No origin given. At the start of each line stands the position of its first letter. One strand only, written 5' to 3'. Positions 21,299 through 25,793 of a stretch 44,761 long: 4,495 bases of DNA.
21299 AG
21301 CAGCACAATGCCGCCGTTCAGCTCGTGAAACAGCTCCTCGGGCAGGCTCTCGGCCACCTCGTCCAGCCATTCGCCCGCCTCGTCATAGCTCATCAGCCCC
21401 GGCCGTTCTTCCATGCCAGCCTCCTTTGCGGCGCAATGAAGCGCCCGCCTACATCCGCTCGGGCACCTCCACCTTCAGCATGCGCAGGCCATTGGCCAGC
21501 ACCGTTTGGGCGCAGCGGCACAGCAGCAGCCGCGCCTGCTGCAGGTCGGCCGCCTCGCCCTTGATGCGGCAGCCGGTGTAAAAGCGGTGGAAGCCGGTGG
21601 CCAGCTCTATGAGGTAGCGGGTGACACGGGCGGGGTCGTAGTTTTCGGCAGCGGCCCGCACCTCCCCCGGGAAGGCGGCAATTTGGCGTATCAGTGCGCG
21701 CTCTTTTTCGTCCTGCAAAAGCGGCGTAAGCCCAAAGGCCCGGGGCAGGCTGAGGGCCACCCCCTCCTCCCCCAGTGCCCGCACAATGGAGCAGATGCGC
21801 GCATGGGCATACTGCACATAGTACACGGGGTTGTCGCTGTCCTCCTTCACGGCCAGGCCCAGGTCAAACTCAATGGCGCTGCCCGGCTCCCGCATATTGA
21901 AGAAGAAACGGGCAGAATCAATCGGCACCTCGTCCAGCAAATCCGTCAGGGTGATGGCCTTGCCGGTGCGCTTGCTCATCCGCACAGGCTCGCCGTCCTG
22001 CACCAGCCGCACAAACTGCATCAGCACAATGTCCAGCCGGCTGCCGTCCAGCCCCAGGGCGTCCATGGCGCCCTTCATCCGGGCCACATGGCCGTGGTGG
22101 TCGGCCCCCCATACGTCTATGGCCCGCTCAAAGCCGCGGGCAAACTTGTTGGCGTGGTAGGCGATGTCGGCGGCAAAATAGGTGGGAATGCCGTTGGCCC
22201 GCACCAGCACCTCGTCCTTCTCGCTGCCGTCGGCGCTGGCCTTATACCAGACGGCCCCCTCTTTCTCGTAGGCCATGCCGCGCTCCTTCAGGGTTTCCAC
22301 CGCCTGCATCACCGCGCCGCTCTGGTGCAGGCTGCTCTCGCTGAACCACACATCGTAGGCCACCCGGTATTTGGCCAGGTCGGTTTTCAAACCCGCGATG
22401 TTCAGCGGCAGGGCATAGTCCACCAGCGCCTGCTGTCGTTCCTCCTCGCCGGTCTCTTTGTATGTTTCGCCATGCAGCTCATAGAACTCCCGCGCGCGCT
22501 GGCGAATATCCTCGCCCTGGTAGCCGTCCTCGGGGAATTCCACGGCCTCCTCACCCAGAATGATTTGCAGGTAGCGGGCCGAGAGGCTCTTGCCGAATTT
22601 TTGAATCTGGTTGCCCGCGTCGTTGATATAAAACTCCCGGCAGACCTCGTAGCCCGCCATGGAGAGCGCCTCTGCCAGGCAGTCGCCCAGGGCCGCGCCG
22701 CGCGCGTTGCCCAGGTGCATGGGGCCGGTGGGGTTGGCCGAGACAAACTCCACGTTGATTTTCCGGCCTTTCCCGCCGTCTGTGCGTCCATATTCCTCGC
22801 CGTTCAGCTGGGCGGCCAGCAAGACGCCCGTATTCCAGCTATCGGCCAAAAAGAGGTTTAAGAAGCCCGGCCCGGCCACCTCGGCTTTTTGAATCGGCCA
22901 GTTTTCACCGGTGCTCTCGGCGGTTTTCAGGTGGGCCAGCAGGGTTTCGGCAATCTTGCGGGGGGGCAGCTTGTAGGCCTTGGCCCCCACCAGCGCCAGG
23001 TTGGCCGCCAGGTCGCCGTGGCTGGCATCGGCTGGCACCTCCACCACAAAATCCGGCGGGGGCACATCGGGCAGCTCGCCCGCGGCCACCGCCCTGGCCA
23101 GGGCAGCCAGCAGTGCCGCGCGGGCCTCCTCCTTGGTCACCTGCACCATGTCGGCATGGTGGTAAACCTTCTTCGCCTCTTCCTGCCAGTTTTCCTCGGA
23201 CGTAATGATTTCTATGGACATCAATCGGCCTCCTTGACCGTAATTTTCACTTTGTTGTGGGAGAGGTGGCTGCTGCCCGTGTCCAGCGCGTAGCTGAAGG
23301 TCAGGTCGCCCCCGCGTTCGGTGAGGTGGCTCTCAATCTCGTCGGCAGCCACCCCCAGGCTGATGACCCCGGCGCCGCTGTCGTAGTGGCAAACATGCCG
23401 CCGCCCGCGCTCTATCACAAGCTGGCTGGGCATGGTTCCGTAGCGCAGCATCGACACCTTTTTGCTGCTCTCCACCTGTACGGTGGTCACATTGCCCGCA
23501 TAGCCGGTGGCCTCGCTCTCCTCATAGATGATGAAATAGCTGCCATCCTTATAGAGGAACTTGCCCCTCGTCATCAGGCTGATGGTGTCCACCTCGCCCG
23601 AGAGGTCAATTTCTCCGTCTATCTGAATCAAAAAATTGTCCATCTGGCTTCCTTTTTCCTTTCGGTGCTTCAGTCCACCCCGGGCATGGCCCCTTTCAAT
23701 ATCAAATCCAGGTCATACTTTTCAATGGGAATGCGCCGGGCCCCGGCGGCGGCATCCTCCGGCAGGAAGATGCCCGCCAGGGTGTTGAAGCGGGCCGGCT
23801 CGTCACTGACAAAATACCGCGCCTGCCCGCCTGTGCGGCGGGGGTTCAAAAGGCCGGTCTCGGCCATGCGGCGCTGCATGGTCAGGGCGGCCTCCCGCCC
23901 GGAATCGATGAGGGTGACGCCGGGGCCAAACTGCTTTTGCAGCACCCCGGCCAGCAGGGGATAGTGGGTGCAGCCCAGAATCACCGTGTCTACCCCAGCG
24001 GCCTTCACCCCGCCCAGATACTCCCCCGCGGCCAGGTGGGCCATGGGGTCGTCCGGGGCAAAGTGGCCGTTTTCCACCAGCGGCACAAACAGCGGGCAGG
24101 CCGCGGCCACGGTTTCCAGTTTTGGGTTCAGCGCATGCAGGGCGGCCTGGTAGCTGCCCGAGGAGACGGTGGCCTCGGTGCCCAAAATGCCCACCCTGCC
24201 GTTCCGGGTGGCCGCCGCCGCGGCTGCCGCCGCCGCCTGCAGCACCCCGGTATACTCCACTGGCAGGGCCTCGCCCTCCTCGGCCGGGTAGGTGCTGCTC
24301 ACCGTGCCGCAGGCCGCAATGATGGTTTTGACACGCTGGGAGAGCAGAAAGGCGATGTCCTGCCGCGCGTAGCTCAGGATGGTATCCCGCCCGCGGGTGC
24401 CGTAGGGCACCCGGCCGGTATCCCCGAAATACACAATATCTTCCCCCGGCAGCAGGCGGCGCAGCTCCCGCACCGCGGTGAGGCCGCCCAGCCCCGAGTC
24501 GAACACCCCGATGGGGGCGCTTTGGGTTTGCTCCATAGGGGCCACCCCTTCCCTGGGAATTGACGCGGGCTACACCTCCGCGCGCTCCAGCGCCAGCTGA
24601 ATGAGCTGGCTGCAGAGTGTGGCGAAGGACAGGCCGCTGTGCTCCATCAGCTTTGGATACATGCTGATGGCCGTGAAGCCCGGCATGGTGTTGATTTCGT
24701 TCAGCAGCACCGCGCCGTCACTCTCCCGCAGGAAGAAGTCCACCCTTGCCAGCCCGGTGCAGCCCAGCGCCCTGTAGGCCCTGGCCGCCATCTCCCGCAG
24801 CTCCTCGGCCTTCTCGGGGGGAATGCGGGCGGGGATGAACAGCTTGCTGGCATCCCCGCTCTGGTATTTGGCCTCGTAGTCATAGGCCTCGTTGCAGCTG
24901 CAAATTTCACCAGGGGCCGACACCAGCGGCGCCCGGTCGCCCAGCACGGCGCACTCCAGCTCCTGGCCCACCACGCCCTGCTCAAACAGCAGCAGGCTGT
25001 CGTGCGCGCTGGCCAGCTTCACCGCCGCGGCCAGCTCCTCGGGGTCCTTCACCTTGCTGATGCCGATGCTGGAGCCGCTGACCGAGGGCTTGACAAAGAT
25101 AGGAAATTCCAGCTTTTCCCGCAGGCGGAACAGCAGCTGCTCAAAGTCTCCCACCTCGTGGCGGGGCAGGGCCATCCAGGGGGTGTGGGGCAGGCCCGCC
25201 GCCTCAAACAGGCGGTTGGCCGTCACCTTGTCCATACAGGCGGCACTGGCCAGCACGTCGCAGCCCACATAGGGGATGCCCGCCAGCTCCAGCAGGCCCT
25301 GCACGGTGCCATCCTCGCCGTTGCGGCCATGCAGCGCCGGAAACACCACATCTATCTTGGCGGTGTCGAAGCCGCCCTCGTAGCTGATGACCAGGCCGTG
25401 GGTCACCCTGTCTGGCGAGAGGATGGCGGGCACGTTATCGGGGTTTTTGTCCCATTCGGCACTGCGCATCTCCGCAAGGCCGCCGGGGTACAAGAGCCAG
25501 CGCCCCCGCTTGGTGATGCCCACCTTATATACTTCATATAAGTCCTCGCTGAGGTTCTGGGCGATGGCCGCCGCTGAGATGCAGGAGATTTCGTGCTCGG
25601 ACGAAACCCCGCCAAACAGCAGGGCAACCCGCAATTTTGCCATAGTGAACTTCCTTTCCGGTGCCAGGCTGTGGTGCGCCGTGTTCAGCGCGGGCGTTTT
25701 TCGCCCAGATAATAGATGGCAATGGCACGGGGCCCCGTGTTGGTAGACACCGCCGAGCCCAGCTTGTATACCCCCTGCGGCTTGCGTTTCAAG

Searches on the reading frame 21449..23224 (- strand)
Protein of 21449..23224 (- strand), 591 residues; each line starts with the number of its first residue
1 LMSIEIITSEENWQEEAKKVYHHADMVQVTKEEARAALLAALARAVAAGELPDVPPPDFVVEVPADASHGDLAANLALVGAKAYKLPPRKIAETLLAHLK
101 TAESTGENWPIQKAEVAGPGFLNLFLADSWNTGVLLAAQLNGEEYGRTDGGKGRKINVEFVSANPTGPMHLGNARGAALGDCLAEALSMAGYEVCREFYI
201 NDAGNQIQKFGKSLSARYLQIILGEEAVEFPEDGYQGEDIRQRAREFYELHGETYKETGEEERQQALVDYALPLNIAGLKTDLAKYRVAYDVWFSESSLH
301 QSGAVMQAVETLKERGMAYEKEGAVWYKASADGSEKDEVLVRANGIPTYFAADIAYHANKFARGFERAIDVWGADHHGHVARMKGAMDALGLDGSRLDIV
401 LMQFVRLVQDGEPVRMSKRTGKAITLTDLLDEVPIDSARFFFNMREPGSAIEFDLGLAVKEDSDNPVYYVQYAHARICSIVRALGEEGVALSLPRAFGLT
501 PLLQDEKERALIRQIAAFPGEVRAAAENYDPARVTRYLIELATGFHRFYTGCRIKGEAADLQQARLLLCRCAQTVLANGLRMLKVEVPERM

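Call 33: search_protein_families(library=pfam, proteins=[window:21449-23224:-], max_evalue=0.00001)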
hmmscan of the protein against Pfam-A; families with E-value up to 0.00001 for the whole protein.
window:21449-23224:- (591 aa): 4 families
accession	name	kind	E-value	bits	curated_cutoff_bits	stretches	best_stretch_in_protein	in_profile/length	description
PF05746.21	DALR_1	-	2.2e-33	115.3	22.3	1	470-591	1-117/117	DALR anticodon binding domain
PF03485.21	Arg_tRNA_synt_N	-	2.1e-18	67.2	21.5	1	35-126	4-85/85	Arginyl tRNA synthetase N terminal domain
PF00750.26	tRNA-synt_1d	-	5.6e-17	62.2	23.3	1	147-433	13-298/349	tRNA synthetases class I (R), catalytic domain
PF01921.24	tRNA-synt_1f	-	2.3e-06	27.2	27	0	409-464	276-330/360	tRNA synthetases class I (K)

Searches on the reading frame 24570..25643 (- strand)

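Call 33: search_protein_families(library=pfam, proteins=[window:24570-25643:-], max_evalue=0.00001)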
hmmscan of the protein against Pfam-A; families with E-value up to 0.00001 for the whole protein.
window:24570-25643:- (357 aa): 4 families
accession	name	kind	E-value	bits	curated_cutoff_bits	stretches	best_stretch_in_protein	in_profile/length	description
PF07478.18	Dala_Dala_lig_C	-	4.6e-67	225.9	24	1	145-349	1-204/204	D-ala D-ala ligase C-terminus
PF01820.27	Dala_Dala_lig_N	-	1.8e-36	125.8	34.6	1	5-128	1-121/121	D-ala D-ala ligase N-terminus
PF02222.28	ATP-grasp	-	1.7e-12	47.8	27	1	146-318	3-160/179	ATP-grasp domain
PF02786.22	CPSase_L_D2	-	7.6e-07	29.3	19.8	1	138-319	1-178/211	Carbamoyl-phosphate synthase L chain, ATP binding domain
